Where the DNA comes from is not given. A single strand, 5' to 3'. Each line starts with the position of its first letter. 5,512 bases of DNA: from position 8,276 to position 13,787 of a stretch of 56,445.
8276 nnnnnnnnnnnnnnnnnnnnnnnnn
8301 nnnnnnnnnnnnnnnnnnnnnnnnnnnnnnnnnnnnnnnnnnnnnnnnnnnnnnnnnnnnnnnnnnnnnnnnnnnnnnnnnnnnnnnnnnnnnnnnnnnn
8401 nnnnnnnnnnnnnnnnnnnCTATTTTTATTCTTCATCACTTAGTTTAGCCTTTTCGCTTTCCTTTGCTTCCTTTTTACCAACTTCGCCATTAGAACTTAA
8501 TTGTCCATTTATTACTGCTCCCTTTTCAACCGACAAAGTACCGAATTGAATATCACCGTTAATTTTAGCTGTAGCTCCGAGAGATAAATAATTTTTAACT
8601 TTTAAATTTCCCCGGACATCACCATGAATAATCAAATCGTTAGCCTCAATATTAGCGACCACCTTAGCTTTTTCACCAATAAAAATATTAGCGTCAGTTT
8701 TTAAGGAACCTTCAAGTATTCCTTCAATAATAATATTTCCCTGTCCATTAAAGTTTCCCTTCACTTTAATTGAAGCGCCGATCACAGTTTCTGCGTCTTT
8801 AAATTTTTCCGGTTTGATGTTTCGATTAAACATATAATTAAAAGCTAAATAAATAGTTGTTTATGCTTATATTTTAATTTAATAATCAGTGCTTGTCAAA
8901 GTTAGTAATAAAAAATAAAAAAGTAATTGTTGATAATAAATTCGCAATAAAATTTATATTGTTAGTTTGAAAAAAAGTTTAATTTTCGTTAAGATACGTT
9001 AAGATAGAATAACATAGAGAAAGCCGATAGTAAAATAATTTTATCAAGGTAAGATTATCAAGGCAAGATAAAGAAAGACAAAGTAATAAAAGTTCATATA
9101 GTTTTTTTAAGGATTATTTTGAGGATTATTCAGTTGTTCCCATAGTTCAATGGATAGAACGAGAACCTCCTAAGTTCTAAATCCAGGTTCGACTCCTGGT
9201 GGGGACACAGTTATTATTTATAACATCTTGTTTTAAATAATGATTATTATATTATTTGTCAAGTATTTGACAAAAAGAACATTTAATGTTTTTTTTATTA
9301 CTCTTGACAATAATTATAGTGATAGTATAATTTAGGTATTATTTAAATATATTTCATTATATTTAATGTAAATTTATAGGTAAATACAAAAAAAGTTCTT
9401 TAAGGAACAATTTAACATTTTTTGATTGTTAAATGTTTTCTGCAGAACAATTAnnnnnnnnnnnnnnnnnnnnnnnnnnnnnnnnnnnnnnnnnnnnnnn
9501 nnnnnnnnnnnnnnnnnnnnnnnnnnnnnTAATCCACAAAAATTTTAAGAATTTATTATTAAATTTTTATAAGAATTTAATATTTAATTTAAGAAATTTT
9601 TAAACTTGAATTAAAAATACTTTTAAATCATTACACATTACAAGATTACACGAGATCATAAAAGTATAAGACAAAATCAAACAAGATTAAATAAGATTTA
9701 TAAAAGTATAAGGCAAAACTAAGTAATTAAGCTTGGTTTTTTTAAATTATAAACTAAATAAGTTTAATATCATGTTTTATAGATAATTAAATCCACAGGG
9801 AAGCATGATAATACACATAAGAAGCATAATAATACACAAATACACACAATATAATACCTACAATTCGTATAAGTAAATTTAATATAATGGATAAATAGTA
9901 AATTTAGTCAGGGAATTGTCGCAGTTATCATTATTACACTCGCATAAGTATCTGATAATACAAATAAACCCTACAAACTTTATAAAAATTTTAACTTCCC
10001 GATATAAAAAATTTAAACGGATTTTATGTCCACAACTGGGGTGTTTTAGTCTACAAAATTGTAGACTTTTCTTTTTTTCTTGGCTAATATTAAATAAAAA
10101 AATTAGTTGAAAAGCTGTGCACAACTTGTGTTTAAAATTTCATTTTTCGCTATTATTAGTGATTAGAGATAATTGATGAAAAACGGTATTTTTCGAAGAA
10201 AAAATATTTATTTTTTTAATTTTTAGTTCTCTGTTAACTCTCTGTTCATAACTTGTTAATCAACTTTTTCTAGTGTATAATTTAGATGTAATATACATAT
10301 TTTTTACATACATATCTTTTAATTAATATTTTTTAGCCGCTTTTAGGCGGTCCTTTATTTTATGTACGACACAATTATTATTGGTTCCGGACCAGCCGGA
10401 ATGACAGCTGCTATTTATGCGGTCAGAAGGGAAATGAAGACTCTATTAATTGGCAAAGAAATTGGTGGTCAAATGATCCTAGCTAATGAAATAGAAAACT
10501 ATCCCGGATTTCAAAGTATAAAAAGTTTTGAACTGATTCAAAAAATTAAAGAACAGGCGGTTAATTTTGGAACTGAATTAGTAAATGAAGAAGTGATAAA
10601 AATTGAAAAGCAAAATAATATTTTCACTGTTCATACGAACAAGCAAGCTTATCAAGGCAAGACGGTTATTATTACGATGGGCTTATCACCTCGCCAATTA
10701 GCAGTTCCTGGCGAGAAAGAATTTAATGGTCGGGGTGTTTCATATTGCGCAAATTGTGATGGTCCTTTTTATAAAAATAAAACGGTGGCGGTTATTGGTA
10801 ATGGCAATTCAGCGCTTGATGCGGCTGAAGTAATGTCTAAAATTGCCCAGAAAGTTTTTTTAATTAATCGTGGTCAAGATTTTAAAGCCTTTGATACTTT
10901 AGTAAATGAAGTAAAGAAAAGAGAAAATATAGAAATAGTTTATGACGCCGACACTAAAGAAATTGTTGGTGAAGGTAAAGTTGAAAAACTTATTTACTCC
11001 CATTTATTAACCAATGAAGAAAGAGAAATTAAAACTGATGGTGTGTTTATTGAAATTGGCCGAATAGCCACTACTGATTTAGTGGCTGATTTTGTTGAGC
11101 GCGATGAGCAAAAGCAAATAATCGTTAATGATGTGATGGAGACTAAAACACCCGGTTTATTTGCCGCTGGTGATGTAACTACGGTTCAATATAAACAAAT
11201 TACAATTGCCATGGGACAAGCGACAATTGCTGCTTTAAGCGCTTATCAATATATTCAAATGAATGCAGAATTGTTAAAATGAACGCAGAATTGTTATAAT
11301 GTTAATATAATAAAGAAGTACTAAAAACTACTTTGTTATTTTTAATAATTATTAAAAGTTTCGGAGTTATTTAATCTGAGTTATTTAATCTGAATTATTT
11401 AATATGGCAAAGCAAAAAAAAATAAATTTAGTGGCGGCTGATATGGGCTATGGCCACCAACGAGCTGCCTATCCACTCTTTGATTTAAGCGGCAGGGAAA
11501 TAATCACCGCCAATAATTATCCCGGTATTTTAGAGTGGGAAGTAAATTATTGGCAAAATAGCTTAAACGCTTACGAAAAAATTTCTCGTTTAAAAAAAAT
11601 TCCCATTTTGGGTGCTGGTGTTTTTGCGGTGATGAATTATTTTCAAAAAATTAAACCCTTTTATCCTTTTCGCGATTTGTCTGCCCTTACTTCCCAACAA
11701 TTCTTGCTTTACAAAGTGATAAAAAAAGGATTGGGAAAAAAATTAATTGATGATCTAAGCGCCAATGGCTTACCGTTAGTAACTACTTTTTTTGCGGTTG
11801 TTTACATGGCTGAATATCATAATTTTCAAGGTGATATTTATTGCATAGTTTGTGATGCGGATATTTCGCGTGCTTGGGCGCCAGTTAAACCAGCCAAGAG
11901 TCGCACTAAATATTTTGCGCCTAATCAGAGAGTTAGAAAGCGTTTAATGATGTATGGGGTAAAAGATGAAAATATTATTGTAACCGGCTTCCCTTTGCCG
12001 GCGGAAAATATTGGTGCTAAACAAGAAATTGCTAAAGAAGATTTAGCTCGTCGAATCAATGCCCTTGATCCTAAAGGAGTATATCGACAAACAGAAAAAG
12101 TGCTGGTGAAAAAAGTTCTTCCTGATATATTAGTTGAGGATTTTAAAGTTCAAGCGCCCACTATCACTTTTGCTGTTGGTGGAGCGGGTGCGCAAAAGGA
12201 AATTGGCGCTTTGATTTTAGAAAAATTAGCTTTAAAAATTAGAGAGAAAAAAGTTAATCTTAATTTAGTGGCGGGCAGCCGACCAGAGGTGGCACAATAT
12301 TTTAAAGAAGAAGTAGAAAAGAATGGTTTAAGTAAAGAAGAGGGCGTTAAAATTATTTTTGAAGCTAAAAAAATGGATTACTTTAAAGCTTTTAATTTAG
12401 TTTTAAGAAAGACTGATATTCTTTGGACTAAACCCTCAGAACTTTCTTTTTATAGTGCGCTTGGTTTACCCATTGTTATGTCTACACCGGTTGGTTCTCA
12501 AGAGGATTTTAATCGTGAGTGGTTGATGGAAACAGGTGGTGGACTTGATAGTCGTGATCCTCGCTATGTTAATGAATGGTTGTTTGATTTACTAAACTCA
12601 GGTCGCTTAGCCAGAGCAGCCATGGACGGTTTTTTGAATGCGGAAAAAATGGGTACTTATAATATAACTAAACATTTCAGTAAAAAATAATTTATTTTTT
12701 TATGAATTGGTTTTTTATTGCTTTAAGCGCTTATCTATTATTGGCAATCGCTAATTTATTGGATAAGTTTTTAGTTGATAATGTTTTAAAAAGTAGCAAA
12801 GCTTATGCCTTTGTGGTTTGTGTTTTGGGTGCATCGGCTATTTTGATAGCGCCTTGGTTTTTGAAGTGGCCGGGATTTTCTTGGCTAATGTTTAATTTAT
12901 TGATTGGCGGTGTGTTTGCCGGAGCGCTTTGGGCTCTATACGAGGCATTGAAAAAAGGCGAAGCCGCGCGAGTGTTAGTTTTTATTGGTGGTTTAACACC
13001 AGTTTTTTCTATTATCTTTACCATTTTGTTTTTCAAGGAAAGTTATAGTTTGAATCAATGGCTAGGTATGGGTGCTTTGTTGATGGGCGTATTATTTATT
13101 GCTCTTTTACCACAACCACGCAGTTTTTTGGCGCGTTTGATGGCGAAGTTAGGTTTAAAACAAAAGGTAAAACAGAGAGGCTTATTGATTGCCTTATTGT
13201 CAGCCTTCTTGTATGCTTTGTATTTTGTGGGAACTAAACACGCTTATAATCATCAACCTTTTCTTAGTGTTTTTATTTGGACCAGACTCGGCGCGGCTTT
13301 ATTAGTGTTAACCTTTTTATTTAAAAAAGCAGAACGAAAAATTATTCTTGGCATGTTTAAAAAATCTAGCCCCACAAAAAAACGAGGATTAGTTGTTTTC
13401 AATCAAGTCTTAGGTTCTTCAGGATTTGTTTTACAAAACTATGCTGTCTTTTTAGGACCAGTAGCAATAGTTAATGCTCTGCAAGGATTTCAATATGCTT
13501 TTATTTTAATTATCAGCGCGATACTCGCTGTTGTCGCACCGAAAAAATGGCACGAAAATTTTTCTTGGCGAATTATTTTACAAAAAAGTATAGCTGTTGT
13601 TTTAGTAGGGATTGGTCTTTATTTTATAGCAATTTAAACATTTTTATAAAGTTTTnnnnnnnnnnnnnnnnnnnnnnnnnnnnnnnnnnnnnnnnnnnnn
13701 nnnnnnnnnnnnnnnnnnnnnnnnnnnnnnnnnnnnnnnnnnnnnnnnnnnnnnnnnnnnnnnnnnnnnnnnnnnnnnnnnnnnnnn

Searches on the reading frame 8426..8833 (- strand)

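Call 9: search_protein_families(library=pfam, proteins=[window:8426-8833:-], max_evalue=0.001)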
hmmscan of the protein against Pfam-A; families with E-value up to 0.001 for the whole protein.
window:8426-8833:- (135 aa): 1 family
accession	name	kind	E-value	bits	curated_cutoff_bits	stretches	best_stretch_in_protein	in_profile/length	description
PF04519.19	Bactofilin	-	2.8e-25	88.9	27.9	1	16-112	1-97/98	Polymer-forming cytoskeletal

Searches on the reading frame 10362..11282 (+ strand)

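Call 9: search_protein_families(library=pfam, proteins=[window:10362-11282:+], max_evalue=0.001)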
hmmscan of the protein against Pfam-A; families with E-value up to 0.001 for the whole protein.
window:10362-11282:+ (306 aa): 13 families
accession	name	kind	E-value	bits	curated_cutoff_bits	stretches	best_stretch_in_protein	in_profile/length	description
PF07992.20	Pyr_redox_2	-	5.6e-52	177.4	26.1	1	2-287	1-291/291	Pyridine nucleotide-disulphide oxidoreductase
PF13738.12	Pyr_redox_3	-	2e-24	86.8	30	1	75-270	101-305/305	Pyridine nucleotide-disulphide oxidoreductase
PF00070.33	Pyr_redox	-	4.7e-09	37.1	22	1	142-210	2-77/82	Pyridine nucleotide-disulphide oxidoreductase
PF03486.20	HI0933_like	-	2.2e-08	34.3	50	1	3-33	2-32/244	HI0933-like protein Rossmann domain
PF00890.30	FAD_binding_2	-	1.3e-07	31.6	20.4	1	3-33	1-31/414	FAD binding domain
PF01134.28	GIDA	-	1e-06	28.6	22.1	0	3-34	1-32/391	Glucose inhibited division protein A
PF01266.30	DAO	-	1.4e-06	28.5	27.9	0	3-35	1-34/353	FAD dependent oxidoreductase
PF12831.13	FAD_oxidored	-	2e-06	27.8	27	1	3-38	1-38/416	FAD dependent oxidoreductase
PF13434.12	Lys_Orn_oxgnase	-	3e-06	27.1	21.3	1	65-199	110-252/339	L-lysine 6-monooxygenase/L-ornithine 5-monooxygenase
PF01946.23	Thi4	-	8.7e-06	25.6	26.2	0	3-34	19-51/235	Thi4 family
PF00743.25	FMO-like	-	0.00017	20.7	22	1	114-171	158-215/532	Flavin-binding monooxygenase-like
PF13450.12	NAD_binding_8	-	0.00033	21.3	21.9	0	6-38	1-35/68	NAD(P)-binding Rossmann-like domain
PF01488.26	Shikimate_DH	-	0.00038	21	24.3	0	137-187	10-59/138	Shikimate / quinate 5-dehydrogenase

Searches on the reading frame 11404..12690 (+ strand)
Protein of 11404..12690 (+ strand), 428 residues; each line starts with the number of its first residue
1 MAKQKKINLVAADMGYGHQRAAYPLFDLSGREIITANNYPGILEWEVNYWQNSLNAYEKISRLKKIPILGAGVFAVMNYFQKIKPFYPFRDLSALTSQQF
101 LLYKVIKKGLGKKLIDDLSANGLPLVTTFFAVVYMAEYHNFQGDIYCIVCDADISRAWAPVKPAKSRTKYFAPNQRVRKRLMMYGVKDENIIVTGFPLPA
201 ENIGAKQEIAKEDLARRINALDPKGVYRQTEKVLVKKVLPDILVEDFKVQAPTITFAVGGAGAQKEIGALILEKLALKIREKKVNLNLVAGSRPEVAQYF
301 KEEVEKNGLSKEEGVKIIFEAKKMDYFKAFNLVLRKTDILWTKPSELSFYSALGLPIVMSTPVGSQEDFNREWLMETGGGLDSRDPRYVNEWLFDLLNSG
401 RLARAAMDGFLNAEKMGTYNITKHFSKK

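Call 9: search_protein_families(library=pfam, proteins=[window:11404-12690:+], max_evalue=0.001)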
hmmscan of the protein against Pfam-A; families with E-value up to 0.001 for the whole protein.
window:11404-12690:+ (428 aa): 1 family
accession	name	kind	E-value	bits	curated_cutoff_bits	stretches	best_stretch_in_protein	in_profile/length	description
PF22053.2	DUF6938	-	1.2e-17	64.8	27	2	311-422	119-228/236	Domain of unknown function (DUF6938)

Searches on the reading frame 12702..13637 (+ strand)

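Call 9: search_protein_families(library=pfam, proteins=[window:12702-13637:+], max_evalue=0.001)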
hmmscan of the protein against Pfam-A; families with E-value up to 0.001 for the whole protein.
window:12702-13637:+ (311 aa): 1 family
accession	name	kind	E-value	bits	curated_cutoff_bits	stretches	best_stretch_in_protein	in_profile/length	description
PF00892.27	EamA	-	2.6e-18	67.1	28.2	2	3-134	3-134/135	EamA-like transporter family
